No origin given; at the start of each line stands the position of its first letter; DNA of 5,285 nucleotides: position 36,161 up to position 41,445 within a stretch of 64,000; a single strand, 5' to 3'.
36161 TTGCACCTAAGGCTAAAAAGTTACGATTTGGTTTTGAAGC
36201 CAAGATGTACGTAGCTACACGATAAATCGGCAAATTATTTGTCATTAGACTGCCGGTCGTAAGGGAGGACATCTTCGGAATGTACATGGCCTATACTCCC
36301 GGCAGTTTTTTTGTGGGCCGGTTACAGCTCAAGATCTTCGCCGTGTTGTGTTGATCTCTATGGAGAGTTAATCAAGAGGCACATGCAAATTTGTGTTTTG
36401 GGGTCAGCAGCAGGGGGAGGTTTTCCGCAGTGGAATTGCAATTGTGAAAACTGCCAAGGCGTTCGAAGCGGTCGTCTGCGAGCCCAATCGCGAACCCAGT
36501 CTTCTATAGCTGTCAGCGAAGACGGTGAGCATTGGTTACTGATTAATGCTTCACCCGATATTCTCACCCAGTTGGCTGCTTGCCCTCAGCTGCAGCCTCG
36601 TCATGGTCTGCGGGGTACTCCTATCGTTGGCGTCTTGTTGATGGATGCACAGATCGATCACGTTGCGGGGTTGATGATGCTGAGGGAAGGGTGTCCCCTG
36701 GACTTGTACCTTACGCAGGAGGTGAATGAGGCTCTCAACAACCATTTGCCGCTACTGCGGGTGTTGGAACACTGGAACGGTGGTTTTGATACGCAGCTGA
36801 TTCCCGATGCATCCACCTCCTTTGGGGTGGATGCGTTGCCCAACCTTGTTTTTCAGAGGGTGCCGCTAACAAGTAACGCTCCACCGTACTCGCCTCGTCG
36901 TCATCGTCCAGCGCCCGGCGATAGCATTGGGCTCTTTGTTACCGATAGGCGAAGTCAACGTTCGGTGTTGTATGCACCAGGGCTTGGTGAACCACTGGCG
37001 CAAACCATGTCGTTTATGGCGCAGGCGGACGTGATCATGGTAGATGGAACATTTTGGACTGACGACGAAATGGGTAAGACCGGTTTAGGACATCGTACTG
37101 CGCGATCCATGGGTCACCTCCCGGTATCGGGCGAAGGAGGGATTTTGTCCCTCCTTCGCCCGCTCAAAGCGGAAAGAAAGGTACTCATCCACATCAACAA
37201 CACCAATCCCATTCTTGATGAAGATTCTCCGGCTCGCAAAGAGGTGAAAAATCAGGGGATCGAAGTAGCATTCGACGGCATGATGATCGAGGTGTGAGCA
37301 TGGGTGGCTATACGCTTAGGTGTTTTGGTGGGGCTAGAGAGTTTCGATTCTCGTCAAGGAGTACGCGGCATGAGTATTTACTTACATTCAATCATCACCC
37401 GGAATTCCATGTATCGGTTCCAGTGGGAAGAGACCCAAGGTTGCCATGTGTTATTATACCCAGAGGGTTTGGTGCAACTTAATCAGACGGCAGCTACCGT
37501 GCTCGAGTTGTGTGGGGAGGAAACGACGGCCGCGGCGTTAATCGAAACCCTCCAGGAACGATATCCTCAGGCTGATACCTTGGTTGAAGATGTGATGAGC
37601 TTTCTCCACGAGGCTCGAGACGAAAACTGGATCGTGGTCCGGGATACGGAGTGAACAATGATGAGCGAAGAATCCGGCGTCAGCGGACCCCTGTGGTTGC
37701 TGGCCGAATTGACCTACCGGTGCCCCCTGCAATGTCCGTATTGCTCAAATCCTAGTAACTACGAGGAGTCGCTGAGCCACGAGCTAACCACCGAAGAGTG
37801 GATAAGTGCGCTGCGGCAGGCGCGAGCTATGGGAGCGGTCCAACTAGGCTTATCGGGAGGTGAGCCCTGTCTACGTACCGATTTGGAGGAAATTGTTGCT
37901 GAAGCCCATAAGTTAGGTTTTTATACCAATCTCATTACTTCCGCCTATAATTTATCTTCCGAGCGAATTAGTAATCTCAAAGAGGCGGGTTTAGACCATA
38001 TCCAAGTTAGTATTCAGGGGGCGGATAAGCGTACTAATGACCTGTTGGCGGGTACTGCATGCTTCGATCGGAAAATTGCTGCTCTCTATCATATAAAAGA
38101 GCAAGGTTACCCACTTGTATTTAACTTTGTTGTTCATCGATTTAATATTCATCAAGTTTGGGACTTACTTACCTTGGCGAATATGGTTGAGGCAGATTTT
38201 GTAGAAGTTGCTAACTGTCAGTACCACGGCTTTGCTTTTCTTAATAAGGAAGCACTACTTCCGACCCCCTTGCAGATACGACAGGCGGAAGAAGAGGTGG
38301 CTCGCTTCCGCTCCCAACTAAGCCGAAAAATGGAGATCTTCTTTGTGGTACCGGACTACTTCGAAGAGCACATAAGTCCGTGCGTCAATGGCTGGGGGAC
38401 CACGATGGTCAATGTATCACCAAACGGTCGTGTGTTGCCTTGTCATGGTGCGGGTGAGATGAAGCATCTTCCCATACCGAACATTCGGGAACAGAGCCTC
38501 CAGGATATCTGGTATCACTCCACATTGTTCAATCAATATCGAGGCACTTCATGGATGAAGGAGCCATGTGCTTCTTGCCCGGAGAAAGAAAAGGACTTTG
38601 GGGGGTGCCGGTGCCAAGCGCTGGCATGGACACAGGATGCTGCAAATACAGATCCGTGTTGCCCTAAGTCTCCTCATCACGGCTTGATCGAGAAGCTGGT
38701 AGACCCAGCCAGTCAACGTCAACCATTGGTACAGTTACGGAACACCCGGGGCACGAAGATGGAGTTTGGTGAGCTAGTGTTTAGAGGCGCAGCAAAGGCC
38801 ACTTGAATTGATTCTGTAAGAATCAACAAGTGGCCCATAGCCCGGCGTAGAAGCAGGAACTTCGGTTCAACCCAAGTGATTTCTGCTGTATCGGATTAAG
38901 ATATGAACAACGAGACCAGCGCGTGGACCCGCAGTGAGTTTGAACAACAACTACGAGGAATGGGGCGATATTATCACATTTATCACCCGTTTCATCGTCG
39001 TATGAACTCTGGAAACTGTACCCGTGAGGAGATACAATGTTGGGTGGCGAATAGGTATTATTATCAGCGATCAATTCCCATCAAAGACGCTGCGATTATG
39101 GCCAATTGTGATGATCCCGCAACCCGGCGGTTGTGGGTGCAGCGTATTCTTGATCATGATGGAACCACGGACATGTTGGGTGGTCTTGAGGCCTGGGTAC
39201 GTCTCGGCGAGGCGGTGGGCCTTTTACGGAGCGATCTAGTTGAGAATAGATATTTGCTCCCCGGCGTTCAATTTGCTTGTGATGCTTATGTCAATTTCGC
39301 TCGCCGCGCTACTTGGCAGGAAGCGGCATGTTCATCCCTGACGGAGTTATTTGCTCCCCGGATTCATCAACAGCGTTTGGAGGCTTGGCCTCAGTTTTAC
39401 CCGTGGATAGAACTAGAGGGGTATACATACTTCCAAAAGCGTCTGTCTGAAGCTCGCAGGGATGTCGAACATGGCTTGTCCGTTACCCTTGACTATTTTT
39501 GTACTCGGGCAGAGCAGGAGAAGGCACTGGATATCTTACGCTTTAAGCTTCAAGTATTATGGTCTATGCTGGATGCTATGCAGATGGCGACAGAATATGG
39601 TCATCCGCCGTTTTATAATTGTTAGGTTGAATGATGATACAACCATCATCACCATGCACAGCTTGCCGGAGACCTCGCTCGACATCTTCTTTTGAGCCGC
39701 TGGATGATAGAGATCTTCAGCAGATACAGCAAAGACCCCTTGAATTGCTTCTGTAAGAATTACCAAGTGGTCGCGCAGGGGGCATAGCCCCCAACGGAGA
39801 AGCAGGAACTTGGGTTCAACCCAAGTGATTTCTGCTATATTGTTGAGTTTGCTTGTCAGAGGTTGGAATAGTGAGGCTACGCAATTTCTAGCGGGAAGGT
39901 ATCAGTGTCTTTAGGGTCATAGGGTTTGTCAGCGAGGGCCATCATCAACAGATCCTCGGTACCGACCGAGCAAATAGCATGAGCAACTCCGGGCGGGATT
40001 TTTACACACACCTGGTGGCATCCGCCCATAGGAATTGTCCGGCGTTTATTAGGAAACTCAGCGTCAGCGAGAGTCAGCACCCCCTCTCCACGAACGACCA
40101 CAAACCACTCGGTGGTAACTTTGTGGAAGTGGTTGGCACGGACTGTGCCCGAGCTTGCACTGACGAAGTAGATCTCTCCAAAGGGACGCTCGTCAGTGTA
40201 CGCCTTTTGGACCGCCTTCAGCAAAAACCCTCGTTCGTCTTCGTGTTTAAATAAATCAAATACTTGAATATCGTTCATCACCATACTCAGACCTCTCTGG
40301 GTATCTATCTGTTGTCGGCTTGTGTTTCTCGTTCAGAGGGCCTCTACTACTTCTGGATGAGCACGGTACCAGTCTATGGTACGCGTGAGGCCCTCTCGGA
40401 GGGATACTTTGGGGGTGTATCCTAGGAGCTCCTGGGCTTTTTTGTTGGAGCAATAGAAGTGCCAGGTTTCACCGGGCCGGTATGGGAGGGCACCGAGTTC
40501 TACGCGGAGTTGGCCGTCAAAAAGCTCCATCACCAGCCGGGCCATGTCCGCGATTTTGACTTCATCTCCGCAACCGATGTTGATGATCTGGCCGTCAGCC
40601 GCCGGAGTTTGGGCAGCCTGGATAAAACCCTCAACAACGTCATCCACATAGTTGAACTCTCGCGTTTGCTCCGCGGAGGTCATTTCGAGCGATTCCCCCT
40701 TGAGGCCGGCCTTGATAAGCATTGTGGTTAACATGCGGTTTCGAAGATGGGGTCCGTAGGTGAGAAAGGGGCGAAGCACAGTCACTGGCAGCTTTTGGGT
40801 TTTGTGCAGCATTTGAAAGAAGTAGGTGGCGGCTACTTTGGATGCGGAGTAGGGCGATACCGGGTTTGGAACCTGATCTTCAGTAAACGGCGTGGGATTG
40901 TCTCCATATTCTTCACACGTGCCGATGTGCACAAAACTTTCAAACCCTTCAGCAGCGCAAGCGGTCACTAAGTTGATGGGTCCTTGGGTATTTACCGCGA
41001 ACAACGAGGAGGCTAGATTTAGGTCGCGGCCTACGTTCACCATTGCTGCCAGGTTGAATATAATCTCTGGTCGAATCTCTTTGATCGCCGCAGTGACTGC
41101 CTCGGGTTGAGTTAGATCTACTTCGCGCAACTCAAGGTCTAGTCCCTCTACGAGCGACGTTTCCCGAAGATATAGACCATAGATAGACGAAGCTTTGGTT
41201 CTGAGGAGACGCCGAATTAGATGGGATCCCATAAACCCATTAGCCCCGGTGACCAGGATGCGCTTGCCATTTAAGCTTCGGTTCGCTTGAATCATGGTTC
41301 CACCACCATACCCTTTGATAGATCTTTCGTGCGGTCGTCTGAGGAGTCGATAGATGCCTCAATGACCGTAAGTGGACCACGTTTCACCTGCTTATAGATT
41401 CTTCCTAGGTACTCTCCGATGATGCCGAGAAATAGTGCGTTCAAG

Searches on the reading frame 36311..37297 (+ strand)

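Call 11: search_protein_families(library=ncbifam, proteins=[window:36311-37297:+])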
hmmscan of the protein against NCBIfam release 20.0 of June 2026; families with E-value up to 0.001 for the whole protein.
window:36311-37297:+ (328 aa): 4 families
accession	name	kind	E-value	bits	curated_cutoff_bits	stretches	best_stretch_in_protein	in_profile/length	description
TIGR02108.2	PQQ_syn_pqqB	equivalog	1.3e-120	402.4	245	1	26-327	1-297/298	pyrroloquinoline quinone biosynthesis protein PqqB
NF002553.0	PRK02113.1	equivalog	3.6e-10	39.7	386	1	25-157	1-122/252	MBL fold metallo-hydrolase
NF038231.1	MBL_Geo_Pelo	equivalog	2.5e-07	30.6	360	1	27-125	2-86/250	GPMC system MBL fold metallohydrolase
TIGR03307.1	PhnP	equivalog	3e-06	26.8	272.25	1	25-128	1-90/249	phosphonate metabolism protein PhnP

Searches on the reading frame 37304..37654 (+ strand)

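Call 52: search_protein_families(library=pfam, max_evalue=0.00001, proteins=[window:37304-37654:+])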
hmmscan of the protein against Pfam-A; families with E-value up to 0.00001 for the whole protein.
window:37304-37654:+ (116 aa): 1 family
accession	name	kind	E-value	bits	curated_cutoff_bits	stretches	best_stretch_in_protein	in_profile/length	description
PF05402.18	PqqD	-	5.2e-16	59.2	23.4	1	47-110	1-67/67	Coenzyme PQQ synthesis protein D (PqqD)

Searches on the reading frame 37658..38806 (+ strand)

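Call 11: search_protein_families(library=ncbifam, proteins=[window:37658-38806:+])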
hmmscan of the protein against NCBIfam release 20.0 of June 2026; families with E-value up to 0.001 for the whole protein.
window:37658-38806:+ (382 aa): 64 families (the best 25 are shown)
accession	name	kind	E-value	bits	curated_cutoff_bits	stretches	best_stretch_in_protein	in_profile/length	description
TIGR02109.1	PQQ_syn_pqqE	equivalog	1.1e-146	488.4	381.35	1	8-353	3-348/358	pyrroloquinoline quinone biosynthesis protein PqqE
TIGR04053.2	TIGR04053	equivalog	2.2e-34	119.3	395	2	11-184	7-183/366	TIGR04053 family radical SAM/SPASM domain-containing protein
TIGR04545.1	rSAM_ahbD_hemeb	equivalog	5.6e-33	114.8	500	2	17-180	5-168/339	heme b synthase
TIGR04303.1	GeoRSP_rSAM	equivalog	1.5e-31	110.2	400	1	18-335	11-324/325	GeoRSP system radical SAM/SPASM protein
NF050035.1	rSAM_WgK_link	exception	9.2e-31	107.1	650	2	14-185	11-182/367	radical SAM/SPASM peptide maturase WgkB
NF045574.1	sacti_mat_StsB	exception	1.6e-30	106.4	625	2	18-185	102-267/466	StsB family radical SAM/SPASM domain sactipeptide maturase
TIGR04051.1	rSAM_NirJ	equivalog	2.1e-28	99.4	515.45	2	17-193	7-182/354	heme d1 biosynthesis radical SAM protein NirJ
TIGR03962.1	mycofact_rSAM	equivalog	7.5e-28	97.7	265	1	5-337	5-333/339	mycofactocin radical SAM maturase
TIGR04055.1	rSAM_NirJ2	equivalog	4.3e-26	92.2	500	2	19-177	7-164/326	putative heme d1 biosynthesis radical SAM protein NirJ2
TIGR02668.1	moaA_archaeal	equivalog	1.5e-25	89.9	325.25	1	17-187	15-189/303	GTP 3',8-cyclase MoaA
TIGR04347.1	pseudo_SAM_Halo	equivalog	1.5e-24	87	525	1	17-175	43-200/390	TIGR04347 family pseudo-SAM/SPASM protein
TIGR04250.1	SCM_rSAM_ScmE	equivalog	2e-23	82.9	400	1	17-172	8-163/358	SynChlorMet cassette radical SAM/SPASM protein ScmE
NF045646.2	rSAM_Se_TrsS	equivalog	1.2e-22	80.1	490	1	15-175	89-252/441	radical SAM (seleno)protein TrsS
TIGR03961.1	rSAM_PTO1314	hypoth_equivalog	5.3e-22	78.6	306.05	1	16-269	27-270/332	PTO1314 family radical SAM protein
NF001199.0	PRK00164.2-1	equivalog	9.2e-22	77.6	231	1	17-177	17-178/308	GTP 3',8-cyclase MoaA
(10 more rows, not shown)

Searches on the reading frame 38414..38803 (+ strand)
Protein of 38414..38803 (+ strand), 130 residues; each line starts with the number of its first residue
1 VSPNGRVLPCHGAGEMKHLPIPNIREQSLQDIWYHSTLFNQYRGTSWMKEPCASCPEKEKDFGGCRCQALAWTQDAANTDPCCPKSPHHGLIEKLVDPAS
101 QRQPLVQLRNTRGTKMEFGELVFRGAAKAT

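Call 38: find_homologous_proteins(query=window:38414-38803:+, max_evalue=1e-20)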
Query window:38414-38803:+ (130 aa): 154 proteins with E <= 1e-20 among 181 candidates; the best 120 are listed.
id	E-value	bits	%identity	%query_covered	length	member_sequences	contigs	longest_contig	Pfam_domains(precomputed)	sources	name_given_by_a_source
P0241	3.1e-64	233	77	96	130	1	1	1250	PF13186.12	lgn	-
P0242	9.2e-36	141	48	100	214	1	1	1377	PF13186.12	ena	-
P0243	1.7e-35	140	58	75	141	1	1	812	PF13186.12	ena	-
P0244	1.5e-34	137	58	80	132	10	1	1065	PF13186.12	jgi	jgi:pyrroloquinoline quinone biosynthesis protein E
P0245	2.3e-34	136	50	94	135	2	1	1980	PF13186.12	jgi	jgi:pyrroloquinoline quinone biosynthesis protein E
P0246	3.7e-34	136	51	88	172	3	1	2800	PF13186.12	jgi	-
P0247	3.9e-34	136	56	82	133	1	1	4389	PF13186.12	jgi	-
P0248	4.1e-34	136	58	80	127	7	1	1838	PF13186.12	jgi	jgi:pyrroloquinoline quinone biosynthesis protein E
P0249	7.8e-34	135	57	79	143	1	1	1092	PF13186.12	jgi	jgi:pyrroloquinoline quinone biosynthesis protein E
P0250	5.9e-33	132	60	71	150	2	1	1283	PF13186.12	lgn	-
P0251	6.5e-33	132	51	84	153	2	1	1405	PF13186.12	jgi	jgi:pyrroloquinoline quinone biosynthesis protein E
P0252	6.7e-33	132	57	77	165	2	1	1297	PF13186.12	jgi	jgi:pyrroloquinoline quinone biosynthesis protein E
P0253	8.6e-33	131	58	78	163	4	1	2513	PF13186.12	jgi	jgi:pyrroloquinoline quinone biosynthesis protein E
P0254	9.6e-33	131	61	71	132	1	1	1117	PF13186.12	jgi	jgi:pyrroloquinoline quinone biosynthesis protein E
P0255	1.5e-32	130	52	89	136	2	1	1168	PF13186.12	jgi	jgi:PqqA peptide cyclase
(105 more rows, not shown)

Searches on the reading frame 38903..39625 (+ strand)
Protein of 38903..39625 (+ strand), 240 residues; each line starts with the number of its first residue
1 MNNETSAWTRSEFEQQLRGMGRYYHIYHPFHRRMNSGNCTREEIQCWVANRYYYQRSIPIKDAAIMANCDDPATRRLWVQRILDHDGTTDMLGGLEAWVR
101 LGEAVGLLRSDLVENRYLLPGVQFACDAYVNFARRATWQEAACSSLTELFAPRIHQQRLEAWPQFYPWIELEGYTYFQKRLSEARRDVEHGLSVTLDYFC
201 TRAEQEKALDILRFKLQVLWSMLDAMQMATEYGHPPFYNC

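Call 12: search_protein_families(library=ncbifam, proteins=[window:38903-39625:+])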
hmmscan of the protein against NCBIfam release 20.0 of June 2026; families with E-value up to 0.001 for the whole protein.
window:38903-39625:+ (240 aa): 2 families
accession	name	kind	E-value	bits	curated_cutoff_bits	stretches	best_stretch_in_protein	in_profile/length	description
TIGR02111.1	PQQ_syn_pqqC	equivalog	5.4e-101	337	240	1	10-232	3-226/239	pyrroloquinoline-quinone synthase PqqC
TIGR04305.1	fol_rel_CADD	subfamily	1.8e-13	50.6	200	1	26-227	15-211/212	CADD family putative folate metabolism protein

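Call 34: find_homologous_proteins(query=window:38903-39625:+, max_evalue=1e-60)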
Query window:38903-39625:+ (240 aa): 7725 proteins with E <= 1e-60 among 8000 candidates; the best 120 are listed.
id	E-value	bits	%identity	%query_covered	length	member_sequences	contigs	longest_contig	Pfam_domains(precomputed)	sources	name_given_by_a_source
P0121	4.1e-166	569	100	100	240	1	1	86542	PF03070.22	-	-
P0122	6.5e-140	483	84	100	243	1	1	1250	PF03070.22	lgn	-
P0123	1.4e-113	397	69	98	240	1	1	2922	PF03070.22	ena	-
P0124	1.9e-113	396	71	98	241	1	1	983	PF03070.22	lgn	-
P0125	2.1e-113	396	69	98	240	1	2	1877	PF03070.22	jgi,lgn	jgi:pyrroloquinoline-quinone synthase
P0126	2.5e-113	396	70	98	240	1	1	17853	PF03070.22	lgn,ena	-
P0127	3.4e-113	395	70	98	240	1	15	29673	PF03070.22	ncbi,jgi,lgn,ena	jgi:pyrroloquinoline-quinone synthase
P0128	4.6e-113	395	68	98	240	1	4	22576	PF03070.22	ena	-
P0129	6.4e-113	394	69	98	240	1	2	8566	PF03070.22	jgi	jgi:pyrroloquinoline-quinone synthase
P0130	7.1e-113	394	70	98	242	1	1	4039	PF03070.22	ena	-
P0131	7.6e-113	394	69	98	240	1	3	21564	PF03070.22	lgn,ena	-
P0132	7.8e-113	394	69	98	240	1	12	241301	PF03070.22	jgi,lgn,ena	jgi:pyrroloquinoline-quinone synthase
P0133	7.9e-113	394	68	98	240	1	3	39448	PF03070.22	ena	-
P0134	8.0e-113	394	69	98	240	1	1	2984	PF03070.22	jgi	jgi:pyrroloquinoline-quinone synthase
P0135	8.0e-113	394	69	98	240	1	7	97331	PF03070.22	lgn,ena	-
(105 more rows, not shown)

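Call 35: find_encoding_contigs(protein=P0122, flank=5000, max_places=3)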
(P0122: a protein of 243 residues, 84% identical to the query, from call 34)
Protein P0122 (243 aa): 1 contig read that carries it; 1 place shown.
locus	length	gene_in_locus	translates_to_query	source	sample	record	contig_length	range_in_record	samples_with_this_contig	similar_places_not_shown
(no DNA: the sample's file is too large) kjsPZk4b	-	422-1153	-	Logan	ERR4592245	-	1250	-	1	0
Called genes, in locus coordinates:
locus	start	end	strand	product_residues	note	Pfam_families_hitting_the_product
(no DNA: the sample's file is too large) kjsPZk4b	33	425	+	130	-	PF13186:SPASM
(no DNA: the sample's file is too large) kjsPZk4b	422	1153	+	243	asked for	PF03070:TENA_THI-4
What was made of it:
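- In a relative (PqqC 84% identical, PqqE C-terminus 77% identical) pqqE and pqqC overlap by 4 nt (call 35).
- Tried and rejected: DNA of the relative's pqqE-pqqC contig could not be served (call 35).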

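Call 74: find_encoding_contigs(protein=window:38903-39625:+, flank=3000, max_places=6)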
Protein window:38903-39625:+ (240 aa): no gene with exactly this product is on record in the collection.
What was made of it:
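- Tried and rejected: Looking up the window's own PqqC found nothing on record (call 74).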

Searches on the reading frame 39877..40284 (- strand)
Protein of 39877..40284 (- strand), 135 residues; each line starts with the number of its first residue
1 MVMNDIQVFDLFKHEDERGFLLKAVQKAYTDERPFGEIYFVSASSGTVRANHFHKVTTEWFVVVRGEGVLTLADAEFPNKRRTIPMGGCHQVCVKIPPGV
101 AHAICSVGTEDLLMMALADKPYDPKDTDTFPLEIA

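Call 12: search_protein_families(library=ncbifam, proteins=[window:39877-40284:-])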
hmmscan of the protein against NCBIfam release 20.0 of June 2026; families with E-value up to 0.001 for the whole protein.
window:39877-40284:- (135 aa): 2 families
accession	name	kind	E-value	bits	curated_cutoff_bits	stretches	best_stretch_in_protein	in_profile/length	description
NF047837.1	UDPAcbARedWbcJ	equivalog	2.3e-12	46.5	500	1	5-133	245-367/372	UDP-2-acetamido-2,6-beta-L-arabino-hexul-4-ose reductase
TIGR04366.1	cupin_WbuC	subfamily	2.4e-07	30.7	42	1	41-130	39-127/132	WbuC family cupin fold metalloprotein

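Call 75: find_encoding_contigs(protein=window:39877-40284:-, flank=3000, max_places=6)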
Protein window:39877-40284:- (135 aa): 1 contig read that carries it; 1 place shown.
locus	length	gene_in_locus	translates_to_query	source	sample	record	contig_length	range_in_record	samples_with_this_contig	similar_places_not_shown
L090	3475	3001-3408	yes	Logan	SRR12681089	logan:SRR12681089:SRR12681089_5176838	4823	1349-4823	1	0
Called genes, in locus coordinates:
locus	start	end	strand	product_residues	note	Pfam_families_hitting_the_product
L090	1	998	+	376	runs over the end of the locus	PF04321:RmlD_sub_bind, PF01073:3Beta_HSD (weak), PF01370:Epimerase, PF02719:Polysacc_synt_2, PF16363:GDP_Man_Dehyd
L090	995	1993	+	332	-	PF00535:Glycos_transf_2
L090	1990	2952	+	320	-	PF01073:3Beta_HSD, PF01370:Epimerase, PF02719:Polysacc_synt_2, PF04321:RmlD_sub_bind, PF13460:NAD_binding_10, PF16363:GDP_Man_Dehyd, PF07993:NAD_binding_4 (weak)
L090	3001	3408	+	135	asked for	PF05523:FdtA (weak), PF14667:Polysacc_synt_C, PF07883:Cupin_2 (faint)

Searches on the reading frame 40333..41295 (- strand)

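Call 12: search_protein_families(library=ncbifam, proteins=[window:40333-41295:-])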
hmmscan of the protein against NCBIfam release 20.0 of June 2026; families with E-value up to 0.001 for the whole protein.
window:40333-41295:- (320 aa): 34 families (the best 25 are shown)
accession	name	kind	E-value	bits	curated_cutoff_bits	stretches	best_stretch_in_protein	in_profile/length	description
TIGR04180.1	EDH_00030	hypoth_equivalog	7.2e-49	166.4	475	1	13-297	1-296/297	NAD-dependent 4,6-dehydratase LegB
TIGR01181.1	dTDP_gluc_dehyt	equivalog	2.9e-39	135.1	365.1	1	12-318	1-319/321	dTDP-glucose 4,6-dehydratase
TIGR01179.1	galE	equivalog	3.4e-31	108.3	262.3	1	12-315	1-330/332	UDP-glucose 4-epimerase GalE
TIGR01214.1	rmlD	equivalog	7.9e-23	81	224.05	1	12-246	1-213/285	dTDP-4-dehydrorhamnose reductase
NF007582.0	PRK10217.1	equivalog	8e-23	81.1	698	1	11-313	2-334/355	dTDP-glucose 4,6-dehydratase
NF007490.0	PRK10084.1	subfamily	1.7e-22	79.9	649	1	12-318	2-342/361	dTDP-glucose 4,6-dehydratase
TIGR02622.1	CDP_4_6_dhtase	equivalog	7.9e-21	74.6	278.45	1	9-312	3-332/352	CDP-glucose 4,6-dehydratase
TIGR02197.1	heptose_epim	equivalog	3.5e-20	72.4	274.6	1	13-312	1-315/316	ADP-glyceromanno-heptose 6-epimerase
TIGR03466.1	HpnA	hypoth_equivalog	2.3e-19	69.4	367.65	1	12-231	2-220/327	hopanoid-associated sugar epimerase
NF011728.1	PRK15181.1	equivalog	9.8e-19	67.5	760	1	7-311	12-338/348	Vi polysaccharide biosynthesis UDP-N-acetylglucosaminuronic acid C-4 epimerase TviC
NF047922.1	GDPFucSynFcl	equivalog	8e-17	61.6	500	1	10-313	2-304/308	GDP-L-fucose synthase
NF042423.1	oxyalk_red_Shew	equivalog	3.9e-16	59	580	1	11-242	9-240/331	2-alkyl-3-oxoalkanoate reductase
NF008872.0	PRK11908.1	equivalog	7.2e-16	58.1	294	1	11-259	2-271/349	bifunctional UDP-4-keto-pentose/UDP-xylose synthase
NF042422.1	oxyalk_red_OleD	equivalog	1.4e-14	54.2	580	1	12-230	2-217/329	2-alkyl-3-oxoalkanoate reductase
NF005998.1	PRK08125.1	equivalog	2.3e-14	52.7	777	1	9-310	314-649/649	bifunctional UDP-4-amino-4-deoxy-L-arabinose formyltransferase/UDP-glucuronic acid oxidase ArnA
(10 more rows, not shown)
